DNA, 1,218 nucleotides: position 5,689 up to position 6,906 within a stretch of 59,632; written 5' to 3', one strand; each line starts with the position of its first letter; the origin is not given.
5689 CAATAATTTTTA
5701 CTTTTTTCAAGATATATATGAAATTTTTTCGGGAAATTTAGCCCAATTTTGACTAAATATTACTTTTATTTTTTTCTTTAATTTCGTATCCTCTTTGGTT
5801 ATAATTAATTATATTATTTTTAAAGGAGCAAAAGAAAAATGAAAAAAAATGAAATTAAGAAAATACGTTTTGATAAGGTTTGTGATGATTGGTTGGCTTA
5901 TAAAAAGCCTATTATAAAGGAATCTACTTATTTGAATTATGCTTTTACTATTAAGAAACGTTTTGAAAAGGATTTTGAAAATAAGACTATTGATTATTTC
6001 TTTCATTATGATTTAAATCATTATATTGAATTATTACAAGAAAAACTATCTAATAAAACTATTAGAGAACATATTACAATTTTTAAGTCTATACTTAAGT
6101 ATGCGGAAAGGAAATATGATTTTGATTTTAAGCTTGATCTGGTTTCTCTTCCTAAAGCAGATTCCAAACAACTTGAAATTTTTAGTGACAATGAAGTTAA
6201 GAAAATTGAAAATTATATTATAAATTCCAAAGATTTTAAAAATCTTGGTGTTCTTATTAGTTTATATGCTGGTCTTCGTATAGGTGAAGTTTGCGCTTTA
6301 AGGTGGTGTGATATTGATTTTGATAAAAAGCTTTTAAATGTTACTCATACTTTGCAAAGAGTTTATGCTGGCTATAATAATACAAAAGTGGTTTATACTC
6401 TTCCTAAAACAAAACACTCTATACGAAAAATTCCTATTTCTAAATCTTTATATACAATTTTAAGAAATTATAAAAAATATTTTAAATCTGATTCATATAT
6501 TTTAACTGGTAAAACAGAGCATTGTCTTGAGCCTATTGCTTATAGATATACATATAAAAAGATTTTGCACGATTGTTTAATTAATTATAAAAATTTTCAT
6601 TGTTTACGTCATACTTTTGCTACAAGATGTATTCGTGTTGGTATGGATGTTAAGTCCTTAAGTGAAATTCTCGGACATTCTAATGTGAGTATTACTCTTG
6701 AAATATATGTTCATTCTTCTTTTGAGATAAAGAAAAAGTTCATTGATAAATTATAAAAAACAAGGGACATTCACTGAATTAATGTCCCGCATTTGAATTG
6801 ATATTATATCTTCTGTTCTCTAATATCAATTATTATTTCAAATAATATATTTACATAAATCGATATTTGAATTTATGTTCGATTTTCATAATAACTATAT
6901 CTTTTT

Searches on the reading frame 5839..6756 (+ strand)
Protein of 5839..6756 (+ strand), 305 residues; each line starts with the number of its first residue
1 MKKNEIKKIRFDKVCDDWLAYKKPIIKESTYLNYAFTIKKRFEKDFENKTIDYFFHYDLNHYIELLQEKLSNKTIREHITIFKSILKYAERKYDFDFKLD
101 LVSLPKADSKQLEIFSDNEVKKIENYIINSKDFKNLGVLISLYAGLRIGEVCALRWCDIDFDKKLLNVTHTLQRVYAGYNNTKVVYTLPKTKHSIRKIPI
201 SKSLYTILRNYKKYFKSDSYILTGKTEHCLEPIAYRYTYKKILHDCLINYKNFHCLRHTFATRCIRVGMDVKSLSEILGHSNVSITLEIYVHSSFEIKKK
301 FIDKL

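Call 6: search_protein_families(library=pfam, proteins=[window:5839-6756:+])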
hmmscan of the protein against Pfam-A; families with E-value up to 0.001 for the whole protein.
window:5839-6756:+ (305 aa): 2 families
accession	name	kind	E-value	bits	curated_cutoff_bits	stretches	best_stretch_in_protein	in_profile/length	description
PF00589.27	Phage_integrase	-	8.9e-25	87.9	27.1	1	118-295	6-170/172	Phage integrase family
PF14659.12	Phage_int_SAM_3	-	0.00029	21.4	22.6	1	11-52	2-43/58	Phage integrase, N-terminal SAM-like domain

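Call 14: find_encoding_contigs(protein=window:5839-6756:+, flank=10000, max_places=10)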
Protein window:5839-6756:+ (305 aa): 24 contigs read that carry it; 10 places shown.
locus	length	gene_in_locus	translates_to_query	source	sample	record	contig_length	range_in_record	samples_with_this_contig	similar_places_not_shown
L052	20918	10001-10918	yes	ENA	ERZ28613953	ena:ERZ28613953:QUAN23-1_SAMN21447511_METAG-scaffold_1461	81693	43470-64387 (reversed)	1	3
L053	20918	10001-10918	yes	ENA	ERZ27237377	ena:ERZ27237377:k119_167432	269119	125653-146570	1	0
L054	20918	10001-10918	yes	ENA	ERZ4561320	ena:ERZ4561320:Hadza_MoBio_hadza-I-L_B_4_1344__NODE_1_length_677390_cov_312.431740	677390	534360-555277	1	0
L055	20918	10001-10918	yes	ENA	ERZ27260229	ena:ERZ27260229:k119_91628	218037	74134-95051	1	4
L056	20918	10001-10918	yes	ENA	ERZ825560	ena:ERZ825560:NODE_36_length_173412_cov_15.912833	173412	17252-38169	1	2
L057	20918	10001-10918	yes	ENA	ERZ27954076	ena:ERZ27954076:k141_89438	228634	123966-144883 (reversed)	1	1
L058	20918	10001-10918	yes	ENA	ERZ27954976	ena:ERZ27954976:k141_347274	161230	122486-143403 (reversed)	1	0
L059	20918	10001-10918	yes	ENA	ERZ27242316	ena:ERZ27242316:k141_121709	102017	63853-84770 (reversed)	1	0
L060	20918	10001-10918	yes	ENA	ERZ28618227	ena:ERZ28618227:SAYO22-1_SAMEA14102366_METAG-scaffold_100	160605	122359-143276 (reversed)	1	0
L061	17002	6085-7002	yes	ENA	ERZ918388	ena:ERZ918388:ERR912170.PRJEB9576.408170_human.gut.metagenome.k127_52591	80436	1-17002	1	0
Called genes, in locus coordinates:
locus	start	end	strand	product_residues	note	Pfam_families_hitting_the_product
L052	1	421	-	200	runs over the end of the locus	PF02481:DNA_processg_A, PF18306:LDcluster4 (faint)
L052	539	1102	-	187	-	PF13189:Cytidylate_kin2, PF02224:Cytidylate_kin (faint), PF13207:AAA_17, PF13238:AAA_18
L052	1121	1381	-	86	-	PF01192:RNA_pol_Rpb6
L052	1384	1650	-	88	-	PF04025:RemA-like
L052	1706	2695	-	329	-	-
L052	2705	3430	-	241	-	PF20260:PUA_4, PF04452:Methyltrans_RNA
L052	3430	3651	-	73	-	-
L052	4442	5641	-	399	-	PF22694:CtpB_N-like (weak), PF00595:PDZ, PF13180:PDZ_2, PF17820:PDZ_6, PF03572:Peptidase_S41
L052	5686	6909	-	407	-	PF24568:CC_PcsB, PF01551:Peptidase_M23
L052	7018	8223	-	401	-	PF24568:CC_PcsB, PF01551:Peptidase_M23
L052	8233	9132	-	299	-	PF18075:FtsX_ECD, PF02687:FtsX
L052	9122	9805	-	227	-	PF00005:ABC_tran, PF02463:SMC_N (faint), PF13304:AAA_21 (faint)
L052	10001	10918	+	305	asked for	PF00589:Phage_integrase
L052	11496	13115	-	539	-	PF02463:SMC_N, PF13175:AAA_15 (weak), PF13476:AAA_23, PF13304:AAA_21 (faint)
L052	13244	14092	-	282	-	PF00160:Pro_isomerase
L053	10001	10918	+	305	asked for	PF00589:Phage_integrase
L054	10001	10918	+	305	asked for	PF00589:Phage_integrase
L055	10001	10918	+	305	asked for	PF00589:Phage_integrase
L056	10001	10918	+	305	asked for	PF00589:Phage_integrase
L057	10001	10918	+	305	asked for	PF00589:Phage_integrase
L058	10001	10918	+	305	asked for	PF00589:Phage_integrase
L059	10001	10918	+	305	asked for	PF00589:Phage_integrase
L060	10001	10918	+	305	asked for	PF00589:Phage_integrase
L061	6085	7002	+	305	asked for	PF00589:Phage_integrase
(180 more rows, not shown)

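Call 19: find_homologous_proteins(query=window:5839-6756:+)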
Query window:5839-6756:+ (305 aa): 7876 proteins with E <= 0.001 among 8000 candidates; the best 120 are listed.
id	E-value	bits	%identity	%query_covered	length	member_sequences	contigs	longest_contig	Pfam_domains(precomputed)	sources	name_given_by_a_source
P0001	9.4e-187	637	94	100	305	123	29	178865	PF00589.28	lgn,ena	-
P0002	3.3e-126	439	64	99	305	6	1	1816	PF14659.13,PF00589.28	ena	-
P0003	9.8e-126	437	64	100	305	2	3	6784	PF14659.13,PF00589.28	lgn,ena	-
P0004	1.2e-125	437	64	100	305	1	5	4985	PF14659.13,PF00589.28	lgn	-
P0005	2.1e-125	436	64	100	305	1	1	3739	PF14659.13,PF00589.28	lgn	-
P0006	4.4e-125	435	63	100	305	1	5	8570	PF14659.13,PF00589.28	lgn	-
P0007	4.9e-125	435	63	100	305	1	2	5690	PF14659.13,PF00589.28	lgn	-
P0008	5.7e-125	435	63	100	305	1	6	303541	PF14659.13,PF00589.28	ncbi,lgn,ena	-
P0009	1.0e-124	434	63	100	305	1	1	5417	PF14659.13,PF00589.28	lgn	-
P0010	1.9e-124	433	63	100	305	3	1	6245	PF14659.13,PF00589.28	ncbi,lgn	-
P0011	4.2e-124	432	63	100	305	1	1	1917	PF14659.13,PF00589.28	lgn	-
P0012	1.3e-123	430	63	100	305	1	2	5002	PF14659.13,PF00589.28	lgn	-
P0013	1.6e-123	430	62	100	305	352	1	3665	PF00589.28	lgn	-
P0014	4.2e-119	415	61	100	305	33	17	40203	PF14659.13,PF00589.28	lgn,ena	-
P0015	8.4e-117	408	59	100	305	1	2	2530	PF14659.13,PF00589.28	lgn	-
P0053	2.9e-106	373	56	100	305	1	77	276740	PF00589.28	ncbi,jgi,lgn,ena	jgi:integrase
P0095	2.5e-103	364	57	97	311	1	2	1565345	PF14659.13,PF00589.28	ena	-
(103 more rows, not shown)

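Call 21: find_encoding_contigs(protein=P0008, flank=4000, max_places=2)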
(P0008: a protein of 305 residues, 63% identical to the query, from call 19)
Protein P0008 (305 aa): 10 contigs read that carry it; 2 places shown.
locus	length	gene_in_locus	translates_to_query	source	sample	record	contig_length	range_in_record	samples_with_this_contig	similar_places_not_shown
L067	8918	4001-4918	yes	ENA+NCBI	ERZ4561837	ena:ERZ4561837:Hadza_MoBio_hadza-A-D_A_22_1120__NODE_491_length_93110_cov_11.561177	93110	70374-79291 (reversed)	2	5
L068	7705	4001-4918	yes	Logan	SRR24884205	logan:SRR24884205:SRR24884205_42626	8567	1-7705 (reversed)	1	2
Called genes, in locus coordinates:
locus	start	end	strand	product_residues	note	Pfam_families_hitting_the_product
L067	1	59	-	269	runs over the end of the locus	PF13490:zf-HC2 (weak)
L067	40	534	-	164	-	PF04542:Sigma70_r2, PF08281:Sigma70_r4_2 (weak)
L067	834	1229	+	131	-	-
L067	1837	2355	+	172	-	-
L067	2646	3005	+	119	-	-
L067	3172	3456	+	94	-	-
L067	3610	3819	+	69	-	-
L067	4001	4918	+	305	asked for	PF14659:Phage_int_SAM_3 (faint), PF00589:Phage_integrase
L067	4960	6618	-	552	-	PF12229:PG_binding_4, PF04294:VanW, PF07501:G5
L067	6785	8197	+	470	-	PF02127:Peptidase_M18, PF05343:Peptidase_M42 (weak)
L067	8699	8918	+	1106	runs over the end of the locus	PF00112:Peptidase_C1, PF07523:Big_3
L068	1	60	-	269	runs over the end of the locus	PF13490:zf-HC2 (weak)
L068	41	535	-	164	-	PF04542:Sigma70_r2, PF08281:Sigma70_r4_2 (weak)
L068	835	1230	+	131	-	-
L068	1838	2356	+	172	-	-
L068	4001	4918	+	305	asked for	PF14659:Phage_int_SAM_3 (faint), PF00589:Phage_integrase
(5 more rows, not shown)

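Call 22: find_encoding_contigs(protein=P0053, flank=4000, max_places=3)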
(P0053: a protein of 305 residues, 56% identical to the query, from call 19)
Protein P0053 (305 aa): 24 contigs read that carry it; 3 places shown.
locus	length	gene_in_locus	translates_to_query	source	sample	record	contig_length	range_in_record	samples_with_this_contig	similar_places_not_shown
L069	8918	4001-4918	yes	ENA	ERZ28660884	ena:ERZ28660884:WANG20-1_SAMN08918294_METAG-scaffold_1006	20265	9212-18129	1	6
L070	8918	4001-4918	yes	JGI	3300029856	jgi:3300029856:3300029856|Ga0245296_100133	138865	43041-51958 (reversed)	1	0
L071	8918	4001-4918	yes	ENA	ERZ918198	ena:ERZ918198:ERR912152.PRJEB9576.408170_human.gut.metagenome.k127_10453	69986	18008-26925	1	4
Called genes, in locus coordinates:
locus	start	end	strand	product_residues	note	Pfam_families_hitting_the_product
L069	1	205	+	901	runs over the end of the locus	PF02739:5_3_exonuc_N, PF01367:5_3_exonuc, PF22619:DNA_polI_exo1, PF00476:DNA_pol_A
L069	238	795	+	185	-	PF01464:SLT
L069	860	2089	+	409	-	-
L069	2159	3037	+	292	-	PF03807:F420_oxidored (faint), PF16924:DpaA_N, PF01262:AlaDh_PNT_C (weak), PF02826:2-Hacid_dh_C, PF01488:Shikimate_DH (weak)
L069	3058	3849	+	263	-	PF02673:BacA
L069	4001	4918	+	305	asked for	PF00589:Phage_integrase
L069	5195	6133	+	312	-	-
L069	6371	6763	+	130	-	-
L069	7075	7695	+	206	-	-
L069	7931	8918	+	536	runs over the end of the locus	PF01656:CbiA (weak), PF06418:CTP_synth_N, PF00117:GATase, PF07722:Peptidase_C26 (weak)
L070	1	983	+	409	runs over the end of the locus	-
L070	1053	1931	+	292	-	PF03807:F420_oxidored (faint), PF16924:DpaA_N, PF01262:AlaDh_PNT_C (weak), PF02826:2-Hacid_dh_C, PF01488:Shikimate_DH (weak)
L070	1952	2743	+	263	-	PF02673:BacA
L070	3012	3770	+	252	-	-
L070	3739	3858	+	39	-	-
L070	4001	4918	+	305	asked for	PF00589:Phage_integrase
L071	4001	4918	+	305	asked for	PF00589:Phage_integrase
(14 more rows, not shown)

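Call 23: find_encoding_contigs(protein=P0095, flank=4000, max_places=2)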
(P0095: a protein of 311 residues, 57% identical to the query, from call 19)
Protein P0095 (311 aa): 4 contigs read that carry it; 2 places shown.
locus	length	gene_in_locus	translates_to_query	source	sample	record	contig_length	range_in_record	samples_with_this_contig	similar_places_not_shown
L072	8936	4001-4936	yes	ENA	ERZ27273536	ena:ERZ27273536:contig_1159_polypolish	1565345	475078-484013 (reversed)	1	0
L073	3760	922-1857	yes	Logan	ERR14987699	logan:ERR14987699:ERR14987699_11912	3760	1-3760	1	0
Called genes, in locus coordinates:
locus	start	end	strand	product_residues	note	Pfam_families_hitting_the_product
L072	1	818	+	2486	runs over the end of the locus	PF00668:Condensation, PF00501:AMP-binding, PF00550:PP-binding, PF00668:Condensation, PF00501:AMP-binding, PF00550:PP-binding, PF01073:3Beta_HSD, PF01370:Epimerase, +4 more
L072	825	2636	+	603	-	PF16927:HisKA_7TM, PF13426:PAS_9 (weak), PF00512:HisKA (faint), PF02518:HATPase_c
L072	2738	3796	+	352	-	PF00072:Response_reg, PF13487:HD_5, PF01966:HD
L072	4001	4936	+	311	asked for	PF14659:Phage_int_SAM_3 (weak), PF00589:Phage_integrase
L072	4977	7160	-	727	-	PF09371:Tex_N, PF22706:Tex_central_region, PF16921:Tex_YqgF, PF14635:HHH_7, PF12836:HHH_3, PF17674:HHH_9, PF00575:S1, PF23459:S1_RRP5, +1 more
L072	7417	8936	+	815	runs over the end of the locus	-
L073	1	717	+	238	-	?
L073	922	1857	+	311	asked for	PF14659:Phage_int_SAM_3 (weak), PF00589:Phage_integrase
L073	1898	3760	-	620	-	?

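Call 25: find_encoding_contigs(protein=P0001, flank=3000, max_places=4)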
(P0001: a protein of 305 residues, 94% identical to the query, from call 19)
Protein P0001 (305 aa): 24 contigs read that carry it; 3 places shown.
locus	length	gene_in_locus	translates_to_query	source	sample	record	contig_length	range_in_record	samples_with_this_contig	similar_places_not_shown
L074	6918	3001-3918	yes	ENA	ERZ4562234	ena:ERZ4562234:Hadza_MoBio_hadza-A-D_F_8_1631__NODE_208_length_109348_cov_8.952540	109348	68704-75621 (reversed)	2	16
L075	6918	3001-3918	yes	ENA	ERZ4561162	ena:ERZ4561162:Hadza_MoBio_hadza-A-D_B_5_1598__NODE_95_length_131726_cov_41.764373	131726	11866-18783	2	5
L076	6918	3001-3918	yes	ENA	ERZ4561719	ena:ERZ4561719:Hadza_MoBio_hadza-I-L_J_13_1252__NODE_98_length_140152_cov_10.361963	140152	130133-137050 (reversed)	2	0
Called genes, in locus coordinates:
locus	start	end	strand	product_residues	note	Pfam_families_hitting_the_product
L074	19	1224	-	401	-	PF24568:CC_PcsB, PF01551:Peptidase_M23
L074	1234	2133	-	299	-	PF18075:FtsX_ECD, PF02687:FtsX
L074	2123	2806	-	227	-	PF00005:ABC_tran, PF02463:SMC_N (faint), PF13304:AAA_21 (faint)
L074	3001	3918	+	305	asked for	PF00589:Phage_integrase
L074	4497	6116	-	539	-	PF02463:SMC_N, PF13175:AAA_15 (weak), PF13476:AAA_23, PF13304:AAA_21 (faint)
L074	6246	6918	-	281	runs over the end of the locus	PF00160:Pro_isomerase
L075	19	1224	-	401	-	PF24568:CC_PcsB, PF01551:Peptidase_M23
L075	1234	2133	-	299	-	PF18075:FtsX_ECD, PF02687:FtsX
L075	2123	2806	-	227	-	PF00005:ABC_tran, PF02463:SMC_N (faint), PF13304:AAA_21 (faint)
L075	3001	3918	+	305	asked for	PF00589:Phage_integrase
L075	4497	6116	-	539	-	PF02463:SMC_N, PF13175:AAA_15 (weak), PF13476:AAA_23, PF13304:AAA_21 (faint)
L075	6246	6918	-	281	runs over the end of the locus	PF00160:Pro_isomerase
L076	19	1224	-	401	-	PF24568:CC_PcsB, PF01551:Peptidase_M23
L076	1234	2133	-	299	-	PF18075:FtsX_ECD, PF02687:FtsX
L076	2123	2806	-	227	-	PF00005:ABC_tran, PF02463:SMC_N (faint), PF13304:AAA_21 (faint)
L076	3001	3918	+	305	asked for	PF00589:Phage_integrase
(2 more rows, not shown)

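Call 31: search_protein_families(library=ncbifam, proteins=[window:5839-6756:+], max_evalue=0.00001)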
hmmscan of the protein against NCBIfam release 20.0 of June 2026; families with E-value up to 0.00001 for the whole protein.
window:5839-6756:+ (305 aa): 8 families
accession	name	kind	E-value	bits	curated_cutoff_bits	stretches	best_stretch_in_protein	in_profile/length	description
NF040815.2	recomb_XerA_Arch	equivalog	2.3e-27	96.2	220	1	28-296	14-257/263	site-specific tyrosine recombinase/integron integrase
TIGR02224.1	recomb_XerC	equivalog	5.7e-22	78.4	335.15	1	37-301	27-285/295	tyrosine recombinase XerC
TIGR02225.1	recomb_XerD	equivalog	5.2e-17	62.1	329.6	1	32-294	19-275/290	site-specific tyrosine recombinase XerD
TIGR02249.1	integrase_gron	subfamily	2.2e-14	53.6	265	1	252-292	260-299/315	integron integrase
NF001399.0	PRK00283.1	subfamily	1.1e-13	51.1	279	1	56-294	53-284/300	tyrosine recombinase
NF003462.0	PRK05084.1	equivalog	3.3e-09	36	267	1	142-305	205-356/360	tyrosine recombinase XerS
NF002331.0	PRK01287.1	subfamily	4.2e-09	35.8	371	0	252-297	272-316/365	site-specific tyrosine recombinase XerC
NF011946.0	PRK15417.1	equivalog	7.7e-09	35.2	435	1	235-292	257-314/337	integron integrase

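Call 47: search_dna_similar(query=window:5839-6756:+, collection=phages, mode=protein, max_rows=10)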
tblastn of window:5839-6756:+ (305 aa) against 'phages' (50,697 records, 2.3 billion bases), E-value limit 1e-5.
Records with a match: 1693; places in all: 1703; records where one place covers at least 80% of the query: 714.
Best place of each record, by identity: <60% 1693.
By first word of the organism name: Streptococcus 619; Staphylococcus 238; Mycobacterium 148; Bacteriophage 118; Paenibacillus 89; Lactobacillus 65; Helicobacter 50; Lactococcus 46; Bacillus 40; Clostridium 26; and 68 more.
By host as written in the record: - 189; Mycobacterium smegmatis mc2 155 100; Staphylococcus aureus 76; Paenibacillus larvae 38; Helicobacter pylori 36; Mycobacterium smegmatis mc#155 23; Staphylococcus pseudintermedius 14; Clostridium difficile 12; and 745 more.
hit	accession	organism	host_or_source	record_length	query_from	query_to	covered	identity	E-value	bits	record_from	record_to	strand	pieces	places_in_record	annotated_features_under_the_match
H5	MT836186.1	Bacteriophage sp.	human fecal samples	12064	5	305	99%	36.5%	4e-54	195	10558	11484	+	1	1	record has no annotation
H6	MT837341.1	Bacteriophage sp.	human fecal samples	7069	11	305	97%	36.0%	4e-48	177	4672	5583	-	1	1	record has no annotation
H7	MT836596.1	Bacteriophage sp.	human fecal samples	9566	26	305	92%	37.9%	2e-57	204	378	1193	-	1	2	record has no annotation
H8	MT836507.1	Bacteriophage sp.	human fecal samples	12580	18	305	94%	33.6%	7e-49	179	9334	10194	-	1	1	record has no annotation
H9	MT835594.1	Bacteriophage sp.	human fecal samples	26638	17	305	95%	32.8%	3e-45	169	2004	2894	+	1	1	record has no annotation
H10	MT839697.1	Bacteriophage sp.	human fecal samples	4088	70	305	77%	39.9%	3e-50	183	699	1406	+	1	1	record has no annotation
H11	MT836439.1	Bacteriophage sp.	human fecal samples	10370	7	305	98%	31.4%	6e-49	180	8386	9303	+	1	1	record has no annotation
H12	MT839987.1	Bacteriophage sp.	human fecal samples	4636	9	305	97%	29.6%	2e-26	114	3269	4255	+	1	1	record has no annotation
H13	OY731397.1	Siphoviridae sp. ctekg1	-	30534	7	303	97%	29.3%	1e-21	100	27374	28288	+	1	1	integrase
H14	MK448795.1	Streptococcus phage Javan527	Streptococcus pyogenes NZ131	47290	9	305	97%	28.1%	1e-13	77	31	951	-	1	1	integrase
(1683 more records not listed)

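Call 79: search_protein_families(library=phrogs, proteins=[window:5839-6756:+], max_evalue=0.00001)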
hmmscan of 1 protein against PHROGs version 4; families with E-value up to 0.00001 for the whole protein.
window:5839-6756:+ (305 aa): 4 families
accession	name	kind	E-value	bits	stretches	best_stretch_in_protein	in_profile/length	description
phrog_1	-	integration and excision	6.4e-55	188.5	1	6-304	161-446/611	integrase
phrog_216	-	integration and excision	9.5e-30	104.7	1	94-298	35-229/301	integrase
phrog_7685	-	integration and excision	1.8e-18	68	1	190-304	123-234/240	integrase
phrog_7269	-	integration and excision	1.8e-06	28.8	1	238-293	16-69/89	integrase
